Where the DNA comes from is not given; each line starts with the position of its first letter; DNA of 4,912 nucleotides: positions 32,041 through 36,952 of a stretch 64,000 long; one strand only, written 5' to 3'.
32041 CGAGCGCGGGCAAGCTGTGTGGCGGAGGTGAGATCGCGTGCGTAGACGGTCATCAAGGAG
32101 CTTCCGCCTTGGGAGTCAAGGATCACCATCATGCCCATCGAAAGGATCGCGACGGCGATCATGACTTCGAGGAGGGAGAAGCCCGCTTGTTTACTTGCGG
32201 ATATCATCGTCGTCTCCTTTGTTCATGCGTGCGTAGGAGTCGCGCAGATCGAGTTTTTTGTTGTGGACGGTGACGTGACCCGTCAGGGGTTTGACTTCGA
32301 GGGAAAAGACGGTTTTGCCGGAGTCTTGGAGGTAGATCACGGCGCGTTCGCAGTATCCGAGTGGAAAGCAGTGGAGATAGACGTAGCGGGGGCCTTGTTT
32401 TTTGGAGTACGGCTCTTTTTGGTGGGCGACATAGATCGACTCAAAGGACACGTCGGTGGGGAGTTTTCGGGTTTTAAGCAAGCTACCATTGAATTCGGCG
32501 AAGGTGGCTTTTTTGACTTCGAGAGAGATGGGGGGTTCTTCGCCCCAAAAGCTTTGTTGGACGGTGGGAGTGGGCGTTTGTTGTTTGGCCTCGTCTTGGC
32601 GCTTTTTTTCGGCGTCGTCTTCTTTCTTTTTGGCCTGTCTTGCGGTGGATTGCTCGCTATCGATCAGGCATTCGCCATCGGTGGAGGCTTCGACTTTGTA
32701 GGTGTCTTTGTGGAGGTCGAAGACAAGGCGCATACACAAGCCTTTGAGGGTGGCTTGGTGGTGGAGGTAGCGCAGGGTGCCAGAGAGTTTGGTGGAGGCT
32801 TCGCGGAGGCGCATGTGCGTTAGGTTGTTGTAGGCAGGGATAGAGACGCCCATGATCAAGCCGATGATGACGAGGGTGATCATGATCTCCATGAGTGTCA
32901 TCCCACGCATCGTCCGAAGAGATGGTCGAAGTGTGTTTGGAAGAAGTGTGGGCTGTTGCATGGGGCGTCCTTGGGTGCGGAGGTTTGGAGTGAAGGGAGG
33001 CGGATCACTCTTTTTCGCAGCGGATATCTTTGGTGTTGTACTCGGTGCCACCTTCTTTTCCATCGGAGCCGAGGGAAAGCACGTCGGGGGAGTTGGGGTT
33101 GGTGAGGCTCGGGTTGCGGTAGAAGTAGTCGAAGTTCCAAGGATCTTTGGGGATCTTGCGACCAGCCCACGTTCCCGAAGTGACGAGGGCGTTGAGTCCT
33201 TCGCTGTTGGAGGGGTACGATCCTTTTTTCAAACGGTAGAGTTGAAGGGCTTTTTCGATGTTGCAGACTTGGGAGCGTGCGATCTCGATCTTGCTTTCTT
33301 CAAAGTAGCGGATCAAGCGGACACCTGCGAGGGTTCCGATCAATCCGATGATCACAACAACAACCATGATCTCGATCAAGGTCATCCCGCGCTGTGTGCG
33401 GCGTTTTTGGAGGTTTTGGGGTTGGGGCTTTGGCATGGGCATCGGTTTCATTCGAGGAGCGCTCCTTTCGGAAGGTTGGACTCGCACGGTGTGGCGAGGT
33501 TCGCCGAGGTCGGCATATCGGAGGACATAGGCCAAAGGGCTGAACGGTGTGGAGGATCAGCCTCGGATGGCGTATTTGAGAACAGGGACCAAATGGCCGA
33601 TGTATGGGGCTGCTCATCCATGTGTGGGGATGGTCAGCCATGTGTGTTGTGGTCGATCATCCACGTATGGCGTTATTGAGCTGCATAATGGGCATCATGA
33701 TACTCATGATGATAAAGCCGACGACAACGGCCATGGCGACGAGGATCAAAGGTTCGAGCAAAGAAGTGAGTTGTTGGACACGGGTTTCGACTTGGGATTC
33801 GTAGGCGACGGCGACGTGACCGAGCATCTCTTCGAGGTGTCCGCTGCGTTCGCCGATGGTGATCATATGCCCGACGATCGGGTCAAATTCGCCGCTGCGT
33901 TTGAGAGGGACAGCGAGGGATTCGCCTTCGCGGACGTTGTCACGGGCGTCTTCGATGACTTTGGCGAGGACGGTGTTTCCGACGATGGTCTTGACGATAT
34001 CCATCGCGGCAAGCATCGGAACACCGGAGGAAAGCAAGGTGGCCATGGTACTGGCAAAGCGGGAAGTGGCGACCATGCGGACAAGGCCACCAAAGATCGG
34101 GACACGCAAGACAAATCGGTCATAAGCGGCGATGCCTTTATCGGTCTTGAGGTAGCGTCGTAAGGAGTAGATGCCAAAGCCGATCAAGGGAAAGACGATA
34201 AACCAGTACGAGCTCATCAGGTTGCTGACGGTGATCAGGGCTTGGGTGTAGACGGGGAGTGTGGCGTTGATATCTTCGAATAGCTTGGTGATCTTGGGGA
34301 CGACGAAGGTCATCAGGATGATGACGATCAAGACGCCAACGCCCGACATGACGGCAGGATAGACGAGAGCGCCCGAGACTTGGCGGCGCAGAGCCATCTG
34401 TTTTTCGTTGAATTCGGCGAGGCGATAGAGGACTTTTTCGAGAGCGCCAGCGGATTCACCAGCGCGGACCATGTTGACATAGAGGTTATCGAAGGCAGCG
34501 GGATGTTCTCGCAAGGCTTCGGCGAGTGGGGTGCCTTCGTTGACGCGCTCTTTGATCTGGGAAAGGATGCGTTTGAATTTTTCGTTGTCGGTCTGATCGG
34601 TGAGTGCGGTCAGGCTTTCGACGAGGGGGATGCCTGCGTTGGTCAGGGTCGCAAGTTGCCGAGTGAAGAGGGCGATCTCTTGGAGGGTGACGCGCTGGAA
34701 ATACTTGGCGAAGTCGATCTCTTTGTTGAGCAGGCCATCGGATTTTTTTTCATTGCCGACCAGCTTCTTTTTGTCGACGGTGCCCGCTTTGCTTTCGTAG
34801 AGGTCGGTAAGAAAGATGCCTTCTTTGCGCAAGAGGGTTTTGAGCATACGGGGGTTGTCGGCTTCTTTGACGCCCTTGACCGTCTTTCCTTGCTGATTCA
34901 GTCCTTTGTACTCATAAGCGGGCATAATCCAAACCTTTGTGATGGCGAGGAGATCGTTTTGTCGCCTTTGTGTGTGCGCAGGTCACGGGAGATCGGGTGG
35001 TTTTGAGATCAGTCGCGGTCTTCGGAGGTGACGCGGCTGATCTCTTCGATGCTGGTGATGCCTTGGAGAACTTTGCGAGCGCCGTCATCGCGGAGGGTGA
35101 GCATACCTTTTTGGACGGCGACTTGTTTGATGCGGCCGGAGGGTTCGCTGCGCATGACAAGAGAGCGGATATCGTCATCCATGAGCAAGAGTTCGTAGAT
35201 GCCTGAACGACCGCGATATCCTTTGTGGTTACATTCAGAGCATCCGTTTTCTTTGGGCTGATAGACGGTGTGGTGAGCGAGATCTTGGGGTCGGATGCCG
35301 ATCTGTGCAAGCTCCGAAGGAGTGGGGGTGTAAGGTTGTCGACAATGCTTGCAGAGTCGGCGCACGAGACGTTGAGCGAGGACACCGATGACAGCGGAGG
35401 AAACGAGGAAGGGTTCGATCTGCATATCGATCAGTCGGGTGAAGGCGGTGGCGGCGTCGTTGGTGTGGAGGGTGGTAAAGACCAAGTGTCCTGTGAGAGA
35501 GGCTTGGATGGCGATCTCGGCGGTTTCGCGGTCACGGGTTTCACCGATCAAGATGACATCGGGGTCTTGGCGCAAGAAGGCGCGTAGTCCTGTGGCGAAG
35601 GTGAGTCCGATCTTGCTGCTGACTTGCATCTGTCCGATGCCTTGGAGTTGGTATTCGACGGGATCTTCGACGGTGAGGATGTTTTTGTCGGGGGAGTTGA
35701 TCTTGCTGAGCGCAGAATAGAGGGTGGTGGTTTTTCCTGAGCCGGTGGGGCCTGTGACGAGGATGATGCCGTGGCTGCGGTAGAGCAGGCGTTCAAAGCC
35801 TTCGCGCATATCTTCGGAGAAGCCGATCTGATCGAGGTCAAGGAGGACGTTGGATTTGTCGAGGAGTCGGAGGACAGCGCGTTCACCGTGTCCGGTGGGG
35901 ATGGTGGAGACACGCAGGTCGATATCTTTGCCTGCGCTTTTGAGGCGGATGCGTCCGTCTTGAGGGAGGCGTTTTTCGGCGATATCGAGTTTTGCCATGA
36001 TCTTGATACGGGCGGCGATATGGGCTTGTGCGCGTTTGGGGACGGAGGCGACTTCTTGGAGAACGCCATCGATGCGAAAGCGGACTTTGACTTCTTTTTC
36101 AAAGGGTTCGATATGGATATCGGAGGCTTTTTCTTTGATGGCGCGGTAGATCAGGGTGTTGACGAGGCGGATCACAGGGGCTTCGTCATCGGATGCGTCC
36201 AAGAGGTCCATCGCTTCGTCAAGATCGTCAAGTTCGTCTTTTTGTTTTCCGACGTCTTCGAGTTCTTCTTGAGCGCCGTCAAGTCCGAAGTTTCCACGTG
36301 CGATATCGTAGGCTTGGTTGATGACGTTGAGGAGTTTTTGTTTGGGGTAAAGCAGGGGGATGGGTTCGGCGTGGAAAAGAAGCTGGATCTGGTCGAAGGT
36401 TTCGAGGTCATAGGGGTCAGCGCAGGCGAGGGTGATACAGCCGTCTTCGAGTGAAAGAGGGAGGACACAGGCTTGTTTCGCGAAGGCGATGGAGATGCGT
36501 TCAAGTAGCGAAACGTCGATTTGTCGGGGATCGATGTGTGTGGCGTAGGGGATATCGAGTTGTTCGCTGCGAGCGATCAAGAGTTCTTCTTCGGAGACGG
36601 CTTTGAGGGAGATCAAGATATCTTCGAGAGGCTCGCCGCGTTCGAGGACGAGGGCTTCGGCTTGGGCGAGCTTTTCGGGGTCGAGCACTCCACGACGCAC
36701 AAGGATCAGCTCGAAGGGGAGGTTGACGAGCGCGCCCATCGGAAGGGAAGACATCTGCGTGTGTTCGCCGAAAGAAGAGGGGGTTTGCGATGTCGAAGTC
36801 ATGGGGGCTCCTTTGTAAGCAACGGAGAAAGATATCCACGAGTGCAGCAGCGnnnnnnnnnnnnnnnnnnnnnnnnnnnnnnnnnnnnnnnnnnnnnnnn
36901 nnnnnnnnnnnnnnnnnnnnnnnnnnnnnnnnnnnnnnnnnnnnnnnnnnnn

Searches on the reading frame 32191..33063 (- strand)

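Call 37: search_protein_families(library=pfam, proteins=[window:32191-33063:-], max_evalue=0.001)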
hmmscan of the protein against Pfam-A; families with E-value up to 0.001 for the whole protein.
window:32191-33063:- (290 aa): 1 family
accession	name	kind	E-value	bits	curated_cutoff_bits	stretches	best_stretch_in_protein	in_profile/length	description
PF07963.17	N_methyl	-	0.00053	19.9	21.2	1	52-73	4-25/27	Prokaryotic N-terminal methylation motif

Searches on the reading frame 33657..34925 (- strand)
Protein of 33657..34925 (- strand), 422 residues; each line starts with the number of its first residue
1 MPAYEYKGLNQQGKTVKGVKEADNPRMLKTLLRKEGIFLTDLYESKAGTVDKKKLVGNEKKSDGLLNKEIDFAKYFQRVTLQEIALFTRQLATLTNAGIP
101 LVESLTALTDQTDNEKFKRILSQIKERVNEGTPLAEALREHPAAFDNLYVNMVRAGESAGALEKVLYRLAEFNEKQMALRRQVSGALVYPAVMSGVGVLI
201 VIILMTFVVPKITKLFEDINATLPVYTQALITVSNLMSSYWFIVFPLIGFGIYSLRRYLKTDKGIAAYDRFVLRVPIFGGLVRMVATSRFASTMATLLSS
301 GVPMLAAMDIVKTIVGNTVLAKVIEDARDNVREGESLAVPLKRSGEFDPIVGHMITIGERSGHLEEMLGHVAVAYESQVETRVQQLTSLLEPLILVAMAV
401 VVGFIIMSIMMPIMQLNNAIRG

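Call 37: search_protein_families(library=pfam, proteins=[window:33657-34925:-], max_evalue=0.001)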
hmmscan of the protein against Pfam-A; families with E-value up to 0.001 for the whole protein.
window:33657-34925:- (422 aa): 1 family
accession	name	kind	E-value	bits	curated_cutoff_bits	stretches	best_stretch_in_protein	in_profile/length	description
PF00482.28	T2SSF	-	2.1e-66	222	25.2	2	87-210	1-125/125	Type II secretion system (T2SS), protein F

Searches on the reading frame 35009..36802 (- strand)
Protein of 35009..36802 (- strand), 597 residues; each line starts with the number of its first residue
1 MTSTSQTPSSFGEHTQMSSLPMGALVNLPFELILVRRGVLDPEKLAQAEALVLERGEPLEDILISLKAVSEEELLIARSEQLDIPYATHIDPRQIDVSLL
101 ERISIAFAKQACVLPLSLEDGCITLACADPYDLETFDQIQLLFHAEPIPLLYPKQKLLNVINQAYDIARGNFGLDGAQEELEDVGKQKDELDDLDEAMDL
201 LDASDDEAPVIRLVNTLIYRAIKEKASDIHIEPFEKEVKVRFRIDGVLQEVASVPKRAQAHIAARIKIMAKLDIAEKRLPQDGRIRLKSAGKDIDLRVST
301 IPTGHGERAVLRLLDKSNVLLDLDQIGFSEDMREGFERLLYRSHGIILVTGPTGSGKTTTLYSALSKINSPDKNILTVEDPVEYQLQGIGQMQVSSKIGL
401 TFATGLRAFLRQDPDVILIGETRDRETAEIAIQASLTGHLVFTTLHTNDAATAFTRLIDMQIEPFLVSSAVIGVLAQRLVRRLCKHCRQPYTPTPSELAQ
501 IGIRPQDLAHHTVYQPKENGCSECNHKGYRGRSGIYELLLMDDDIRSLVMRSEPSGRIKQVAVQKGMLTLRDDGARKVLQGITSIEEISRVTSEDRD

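Call 37: search_protein_families(library=pfam, proteins=[window:35009-36802:-], max_evalue=0.001)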
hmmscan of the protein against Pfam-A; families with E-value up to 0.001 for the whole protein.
window:35009-36802:- (597 aa): 5 families
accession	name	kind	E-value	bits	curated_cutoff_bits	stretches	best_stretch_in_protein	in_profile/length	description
PF00437.27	T2SSE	-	1.9e-145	484.6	24.9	1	205-590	3-370/370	Type II/IV secretion system protein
PF05157.20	MshEN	-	1.1e-14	54.6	23.1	1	82-169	1-88/90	MshEN domain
PF25199.1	nSTAND_NTPase5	-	8.2e-05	22.9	34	1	344-385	41-83/145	Novel STAND NTPase 5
PF13191.12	AAA_16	-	0.00012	23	32.6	1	342-458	22-124/167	AAA ATPase domain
PF13401.12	AAA_22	-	0.00033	21.4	27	0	343-384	4-45/130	AAA domain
